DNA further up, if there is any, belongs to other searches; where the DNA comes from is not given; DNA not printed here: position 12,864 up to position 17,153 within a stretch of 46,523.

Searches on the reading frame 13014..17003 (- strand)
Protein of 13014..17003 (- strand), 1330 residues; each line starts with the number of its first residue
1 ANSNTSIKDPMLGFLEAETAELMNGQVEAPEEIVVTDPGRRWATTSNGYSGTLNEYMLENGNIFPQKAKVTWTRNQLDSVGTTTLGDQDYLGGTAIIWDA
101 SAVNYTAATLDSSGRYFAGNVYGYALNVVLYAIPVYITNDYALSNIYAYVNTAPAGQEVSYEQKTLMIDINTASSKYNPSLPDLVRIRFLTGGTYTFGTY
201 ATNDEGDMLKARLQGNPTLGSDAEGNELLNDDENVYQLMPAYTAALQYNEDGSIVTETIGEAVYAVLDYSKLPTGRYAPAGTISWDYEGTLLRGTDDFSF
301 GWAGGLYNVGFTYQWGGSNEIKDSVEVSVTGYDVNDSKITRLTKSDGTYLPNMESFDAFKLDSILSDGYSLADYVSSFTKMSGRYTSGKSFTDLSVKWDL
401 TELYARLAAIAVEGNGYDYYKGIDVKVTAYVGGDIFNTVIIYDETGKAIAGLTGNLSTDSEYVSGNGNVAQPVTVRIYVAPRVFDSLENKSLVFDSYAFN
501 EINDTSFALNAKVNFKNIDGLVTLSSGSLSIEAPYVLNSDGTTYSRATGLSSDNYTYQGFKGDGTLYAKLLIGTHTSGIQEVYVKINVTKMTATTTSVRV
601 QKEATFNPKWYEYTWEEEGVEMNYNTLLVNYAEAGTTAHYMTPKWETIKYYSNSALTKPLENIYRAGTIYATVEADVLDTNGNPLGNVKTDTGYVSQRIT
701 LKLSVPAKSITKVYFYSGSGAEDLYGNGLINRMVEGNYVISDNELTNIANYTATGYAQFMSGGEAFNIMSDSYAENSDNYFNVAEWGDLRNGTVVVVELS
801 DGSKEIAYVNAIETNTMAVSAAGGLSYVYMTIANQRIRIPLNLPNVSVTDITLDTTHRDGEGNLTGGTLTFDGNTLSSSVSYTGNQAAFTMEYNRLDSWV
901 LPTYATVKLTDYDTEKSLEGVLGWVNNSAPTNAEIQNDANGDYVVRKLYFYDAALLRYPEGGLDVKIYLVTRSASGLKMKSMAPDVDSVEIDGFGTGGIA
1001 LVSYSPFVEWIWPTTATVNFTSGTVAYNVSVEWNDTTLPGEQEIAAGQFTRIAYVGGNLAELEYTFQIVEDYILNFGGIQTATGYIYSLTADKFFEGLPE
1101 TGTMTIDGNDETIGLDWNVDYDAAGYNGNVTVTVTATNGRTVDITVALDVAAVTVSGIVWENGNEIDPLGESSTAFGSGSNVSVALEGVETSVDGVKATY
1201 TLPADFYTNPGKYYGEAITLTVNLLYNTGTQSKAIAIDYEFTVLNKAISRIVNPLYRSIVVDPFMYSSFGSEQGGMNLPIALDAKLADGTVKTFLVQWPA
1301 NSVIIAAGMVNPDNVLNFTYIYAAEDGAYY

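Call 82: find_homologous_proteins(query=window:13014-17003:-, max_evalue=0.001)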
Query window:13014-17003:- (1330 aa): 6 proteins with E <= 0.001 among 8000 candidates.
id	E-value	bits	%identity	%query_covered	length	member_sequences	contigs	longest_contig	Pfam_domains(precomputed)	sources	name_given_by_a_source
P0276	1.9e-215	736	40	86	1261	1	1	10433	-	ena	-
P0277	5.3e-202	692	38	90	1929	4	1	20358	PF07532.18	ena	-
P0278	6.8e-202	691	38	90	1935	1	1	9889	PF07532.18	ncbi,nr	ncbi:MAG: hypothetical protein IKD35_03415 [Clostridia bacterium]|nr:hypothetical protein [Clostridi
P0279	1.7e-130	455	34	86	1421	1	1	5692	-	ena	-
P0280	2.1e-51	193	40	27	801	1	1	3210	-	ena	-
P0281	1.3e-21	94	33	33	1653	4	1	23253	-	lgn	-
